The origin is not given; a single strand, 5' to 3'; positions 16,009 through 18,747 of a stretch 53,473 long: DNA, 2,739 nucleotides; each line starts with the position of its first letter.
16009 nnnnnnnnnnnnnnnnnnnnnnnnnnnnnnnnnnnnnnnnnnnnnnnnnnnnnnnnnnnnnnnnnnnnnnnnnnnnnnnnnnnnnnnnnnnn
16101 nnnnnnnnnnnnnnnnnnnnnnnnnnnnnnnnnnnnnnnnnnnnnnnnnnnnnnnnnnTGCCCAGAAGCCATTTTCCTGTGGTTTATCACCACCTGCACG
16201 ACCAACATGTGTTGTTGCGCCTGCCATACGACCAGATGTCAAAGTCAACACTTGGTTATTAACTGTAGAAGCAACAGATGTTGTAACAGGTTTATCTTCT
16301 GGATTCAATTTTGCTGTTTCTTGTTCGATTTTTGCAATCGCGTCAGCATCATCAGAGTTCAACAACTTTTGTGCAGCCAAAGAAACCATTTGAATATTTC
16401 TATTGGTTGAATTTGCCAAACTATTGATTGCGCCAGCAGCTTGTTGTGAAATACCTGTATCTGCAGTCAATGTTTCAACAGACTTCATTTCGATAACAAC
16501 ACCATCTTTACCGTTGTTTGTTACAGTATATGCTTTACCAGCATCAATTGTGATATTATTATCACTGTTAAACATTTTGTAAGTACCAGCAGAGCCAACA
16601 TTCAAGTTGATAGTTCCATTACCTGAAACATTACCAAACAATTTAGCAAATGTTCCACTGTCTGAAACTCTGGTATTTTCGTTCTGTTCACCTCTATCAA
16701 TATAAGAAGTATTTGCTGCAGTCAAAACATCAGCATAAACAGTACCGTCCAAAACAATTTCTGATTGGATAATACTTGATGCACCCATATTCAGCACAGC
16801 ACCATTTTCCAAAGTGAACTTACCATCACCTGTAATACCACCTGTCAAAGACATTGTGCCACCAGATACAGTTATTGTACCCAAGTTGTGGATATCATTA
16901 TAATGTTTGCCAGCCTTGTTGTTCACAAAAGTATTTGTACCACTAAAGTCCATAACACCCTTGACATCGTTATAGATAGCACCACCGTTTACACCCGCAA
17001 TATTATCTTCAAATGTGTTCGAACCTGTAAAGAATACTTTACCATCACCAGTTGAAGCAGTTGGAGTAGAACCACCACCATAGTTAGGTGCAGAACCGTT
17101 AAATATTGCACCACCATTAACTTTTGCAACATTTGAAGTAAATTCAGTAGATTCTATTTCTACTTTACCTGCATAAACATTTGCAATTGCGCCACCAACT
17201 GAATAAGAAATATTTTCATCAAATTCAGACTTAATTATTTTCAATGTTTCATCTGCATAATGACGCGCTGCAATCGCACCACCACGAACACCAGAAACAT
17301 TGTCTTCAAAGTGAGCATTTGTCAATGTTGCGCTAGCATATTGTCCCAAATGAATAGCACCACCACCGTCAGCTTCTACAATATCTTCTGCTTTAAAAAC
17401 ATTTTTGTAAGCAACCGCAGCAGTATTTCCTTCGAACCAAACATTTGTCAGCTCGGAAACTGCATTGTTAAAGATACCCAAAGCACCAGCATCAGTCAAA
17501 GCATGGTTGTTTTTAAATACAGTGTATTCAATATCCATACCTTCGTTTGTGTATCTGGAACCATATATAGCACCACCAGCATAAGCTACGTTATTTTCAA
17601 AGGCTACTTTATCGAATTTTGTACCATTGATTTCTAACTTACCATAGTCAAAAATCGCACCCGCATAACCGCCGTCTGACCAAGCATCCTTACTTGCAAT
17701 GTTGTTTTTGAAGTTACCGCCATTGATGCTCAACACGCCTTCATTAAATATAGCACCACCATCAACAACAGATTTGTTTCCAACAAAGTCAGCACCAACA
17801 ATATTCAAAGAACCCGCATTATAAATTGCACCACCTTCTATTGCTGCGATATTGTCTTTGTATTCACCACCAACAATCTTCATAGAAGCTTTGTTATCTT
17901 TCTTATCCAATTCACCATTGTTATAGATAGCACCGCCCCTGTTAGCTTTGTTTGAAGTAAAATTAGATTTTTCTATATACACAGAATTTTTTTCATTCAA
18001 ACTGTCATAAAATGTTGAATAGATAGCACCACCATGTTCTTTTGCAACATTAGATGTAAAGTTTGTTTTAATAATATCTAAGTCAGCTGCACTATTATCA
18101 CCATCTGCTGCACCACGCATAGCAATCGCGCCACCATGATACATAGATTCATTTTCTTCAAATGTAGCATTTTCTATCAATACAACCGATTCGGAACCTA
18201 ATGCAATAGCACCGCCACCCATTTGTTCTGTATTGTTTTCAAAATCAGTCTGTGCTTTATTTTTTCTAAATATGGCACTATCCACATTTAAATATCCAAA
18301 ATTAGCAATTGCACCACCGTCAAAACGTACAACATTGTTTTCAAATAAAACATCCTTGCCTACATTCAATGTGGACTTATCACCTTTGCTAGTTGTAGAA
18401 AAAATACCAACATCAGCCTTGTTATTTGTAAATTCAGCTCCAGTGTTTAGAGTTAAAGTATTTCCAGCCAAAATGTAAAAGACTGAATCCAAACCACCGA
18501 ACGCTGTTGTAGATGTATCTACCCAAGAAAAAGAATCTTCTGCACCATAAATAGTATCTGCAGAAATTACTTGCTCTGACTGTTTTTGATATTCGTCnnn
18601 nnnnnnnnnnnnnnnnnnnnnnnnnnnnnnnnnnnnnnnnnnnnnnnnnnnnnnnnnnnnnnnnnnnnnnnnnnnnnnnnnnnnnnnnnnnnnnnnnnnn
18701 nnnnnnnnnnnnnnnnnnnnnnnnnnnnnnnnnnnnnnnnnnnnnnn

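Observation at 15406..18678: Chlamydia-type Pmp repeats (GGA[IL] + FxxN) in an autotransporter in a genome rich in Cys-rich exported proteins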

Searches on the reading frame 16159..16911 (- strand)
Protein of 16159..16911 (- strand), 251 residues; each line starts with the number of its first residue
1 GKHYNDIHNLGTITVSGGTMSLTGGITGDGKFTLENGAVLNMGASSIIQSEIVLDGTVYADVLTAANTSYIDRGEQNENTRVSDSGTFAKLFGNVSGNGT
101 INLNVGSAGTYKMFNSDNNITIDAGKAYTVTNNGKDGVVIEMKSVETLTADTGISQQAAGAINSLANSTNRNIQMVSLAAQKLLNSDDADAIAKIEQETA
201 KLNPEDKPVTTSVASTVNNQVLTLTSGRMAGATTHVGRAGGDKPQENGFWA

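Call 31: search_protein_families(library=pfam, proteins=[window:16159-16911:-], max_evalue=10)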
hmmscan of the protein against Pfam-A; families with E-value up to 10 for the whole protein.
window:16159-16911:- (251 aa): 1 family
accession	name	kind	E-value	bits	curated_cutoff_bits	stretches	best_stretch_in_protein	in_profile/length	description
PF23914.1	TPR_CcmH_CycH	-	0.0062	16.8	42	1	113-207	61-156/158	Cytochrome c-type biogenesis protein H TPR domain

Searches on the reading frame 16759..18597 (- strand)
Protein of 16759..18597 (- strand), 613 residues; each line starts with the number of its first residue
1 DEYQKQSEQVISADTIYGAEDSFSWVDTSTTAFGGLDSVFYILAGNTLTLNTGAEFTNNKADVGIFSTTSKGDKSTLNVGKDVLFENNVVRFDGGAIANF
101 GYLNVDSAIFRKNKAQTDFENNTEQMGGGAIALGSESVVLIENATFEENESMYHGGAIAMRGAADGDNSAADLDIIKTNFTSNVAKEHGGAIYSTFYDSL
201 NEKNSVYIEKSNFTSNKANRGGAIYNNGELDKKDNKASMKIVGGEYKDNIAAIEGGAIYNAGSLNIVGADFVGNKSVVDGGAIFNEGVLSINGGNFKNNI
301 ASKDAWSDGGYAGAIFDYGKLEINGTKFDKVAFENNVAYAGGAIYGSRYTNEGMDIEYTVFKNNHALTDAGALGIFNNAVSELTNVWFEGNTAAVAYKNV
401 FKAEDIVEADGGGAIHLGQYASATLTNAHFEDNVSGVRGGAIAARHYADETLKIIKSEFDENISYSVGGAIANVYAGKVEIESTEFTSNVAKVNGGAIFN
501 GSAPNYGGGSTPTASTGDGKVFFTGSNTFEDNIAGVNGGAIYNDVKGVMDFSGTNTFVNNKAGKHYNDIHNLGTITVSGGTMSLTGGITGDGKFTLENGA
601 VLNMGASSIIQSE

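Call 71: search_protein_representatives(protein=window:16759-18597:-)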
Query: 613 residues. Proteins with E-value up to 0.001 (for the whole library): 5228; up to 1e-10: 1378; up to 1e-30: 196. The best 150 are listed.
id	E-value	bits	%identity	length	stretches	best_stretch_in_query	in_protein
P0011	3.5e-171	587.6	50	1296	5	2-284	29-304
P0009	4.3e-122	425.5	58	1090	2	254-611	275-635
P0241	1.1e-120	420.9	49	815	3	1-396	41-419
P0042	1.7e-105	370.7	44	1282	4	278-611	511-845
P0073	2.2e-95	337.3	49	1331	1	136-612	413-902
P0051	2.0e-89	317.6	47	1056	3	333-611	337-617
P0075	1.9e-82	294.6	44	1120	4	115-398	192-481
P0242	1.1e-81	292.0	39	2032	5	44-295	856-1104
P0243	1.0e-76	275.6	45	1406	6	49-302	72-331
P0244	1.6e-76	275.0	40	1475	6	123-491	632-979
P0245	1.7e-76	274.9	44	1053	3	36-393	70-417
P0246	2.7e-71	257.7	44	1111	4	52-275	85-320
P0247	1.3e-70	255.4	39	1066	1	37-612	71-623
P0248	1.9e-70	255.0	45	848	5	67-396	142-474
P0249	4.0e-68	247.3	45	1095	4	125-302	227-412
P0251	3.7e-67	244.1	34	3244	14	173-498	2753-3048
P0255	5.7e-61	223.6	40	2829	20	173-303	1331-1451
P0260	1.0e-57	212.9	39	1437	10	206-350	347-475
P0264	5.3e-56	207.2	36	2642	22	87-325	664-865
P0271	7.5e-54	200.1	34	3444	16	104-343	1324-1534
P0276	4.6e-51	190.9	38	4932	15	71-347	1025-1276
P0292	9.1e-48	180.1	35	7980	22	215-400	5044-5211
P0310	8.8e-44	166.9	33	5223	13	213-606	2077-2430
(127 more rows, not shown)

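Call 72: list_cluster_members(proteins=[P0242, P0251, P0255, P0264, P0271, P0276, P0292, P0310, P0244, P0260])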
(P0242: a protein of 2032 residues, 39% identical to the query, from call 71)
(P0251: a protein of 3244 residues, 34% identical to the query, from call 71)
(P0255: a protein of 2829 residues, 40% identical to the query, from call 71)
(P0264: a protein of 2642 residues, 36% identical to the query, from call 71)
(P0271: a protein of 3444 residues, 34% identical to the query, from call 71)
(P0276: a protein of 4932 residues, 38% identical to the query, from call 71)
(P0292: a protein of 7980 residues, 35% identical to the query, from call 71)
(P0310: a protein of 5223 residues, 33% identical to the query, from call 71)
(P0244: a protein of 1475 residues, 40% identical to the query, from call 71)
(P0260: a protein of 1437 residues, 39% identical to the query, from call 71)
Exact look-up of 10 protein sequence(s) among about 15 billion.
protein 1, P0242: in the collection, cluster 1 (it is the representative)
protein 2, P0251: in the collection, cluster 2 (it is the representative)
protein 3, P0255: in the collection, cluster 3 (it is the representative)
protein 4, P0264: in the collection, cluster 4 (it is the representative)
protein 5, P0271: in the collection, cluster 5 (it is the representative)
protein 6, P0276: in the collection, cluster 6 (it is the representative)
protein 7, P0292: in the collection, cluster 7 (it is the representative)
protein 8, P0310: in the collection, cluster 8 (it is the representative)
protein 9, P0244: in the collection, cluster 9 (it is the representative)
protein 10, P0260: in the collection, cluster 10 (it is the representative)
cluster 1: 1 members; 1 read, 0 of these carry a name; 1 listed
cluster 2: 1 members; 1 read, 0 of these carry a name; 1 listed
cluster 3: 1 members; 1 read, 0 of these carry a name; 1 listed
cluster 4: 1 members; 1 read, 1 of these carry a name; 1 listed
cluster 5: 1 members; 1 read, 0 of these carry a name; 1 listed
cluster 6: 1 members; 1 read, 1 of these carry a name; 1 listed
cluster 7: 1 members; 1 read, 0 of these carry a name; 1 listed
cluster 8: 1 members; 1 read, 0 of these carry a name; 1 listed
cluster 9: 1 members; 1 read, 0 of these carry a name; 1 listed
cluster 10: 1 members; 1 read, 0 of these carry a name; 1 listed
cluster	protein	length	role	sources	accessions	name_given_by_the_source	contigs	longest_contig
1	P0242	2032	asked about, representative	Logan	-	-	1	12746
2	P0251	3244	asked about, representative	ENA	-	-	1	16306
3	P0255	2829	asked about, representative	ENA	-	-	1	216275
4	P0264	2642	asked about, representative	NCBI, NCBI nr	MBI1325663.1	hypothetical protein GC170_21065 [bacterium] | hypothetical protein [bacterium]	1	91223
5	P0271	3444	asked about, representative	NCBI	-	-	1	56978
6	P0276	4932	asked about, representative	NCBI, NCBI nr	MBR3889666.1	hypothetical protein IKJ53_04050, partial [bacterium] | hypothetical protein [bacterium]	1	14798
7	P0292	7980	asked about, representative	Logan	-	-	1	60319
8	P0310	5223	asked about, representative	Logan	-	-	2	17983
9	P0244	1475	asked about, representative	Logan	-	-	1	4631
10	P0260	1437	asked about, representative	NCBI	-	-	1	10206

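Call 74: search_protein_families(library=pfam, proteins=[P0244, P0260, P0242, P0264], max_evalue=0.0001)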
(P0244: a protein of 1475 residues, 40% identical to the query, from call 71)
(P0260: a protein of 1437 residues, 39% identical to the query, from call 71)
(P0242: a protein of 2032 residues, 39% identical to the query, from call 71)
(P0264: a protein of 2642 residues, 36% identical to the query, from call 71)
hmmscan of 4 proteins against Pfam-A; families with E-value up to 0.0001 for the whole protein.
P0244 (1475 aa): 3 families
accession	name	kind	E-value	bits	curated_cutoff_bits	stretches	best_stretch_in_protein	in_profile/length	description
PF02415.23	Chlam_PMP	-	6.3e-51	165.1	20.6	0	687-704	2-19/19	Chlamydia polymorphic membrane protein (Chlamydia_PMP) repeat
PF03797.25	Autotransporter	-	2.5e-31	109.8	26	1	1227-1455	2-255/255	Autotransporter beta-domain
PF13229.12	Beta_helix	-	7.4e-24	84.6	25.9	1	328-459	31-158/158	Right handed beta helix region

P0260 (1437 aa): 1 family
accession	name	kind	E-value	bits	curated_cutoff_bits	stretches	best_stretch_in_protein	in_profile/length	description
PF02415.23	Chlam_PMP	-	2.3e-38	126.4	20.6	0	840-857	2-19/19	Chlamydia polymorphic membrane protein (Chlamydia_PMP) repeat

P0242 (2032 aa): 1 family
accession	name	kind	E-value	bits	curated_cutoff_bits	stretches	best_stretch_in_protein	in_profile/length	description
PF02415.23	Chlam_PMP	-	4.2e-44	144.1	20.6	0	1050-1067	1-18/19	Chlamydia polymorphic membrane protein (Chlamydia_PMP) repeat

P0264 (2642 aa): 1 family
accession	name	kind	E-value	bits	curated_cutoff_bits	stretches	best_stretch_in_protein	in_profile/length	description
PF02415.23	Chlam_PMP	-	7.4e-23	78.6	20.6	0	711-729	1-19/19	Chlamydia polymorphic membrane protein (Chlamydia_PMP) repeat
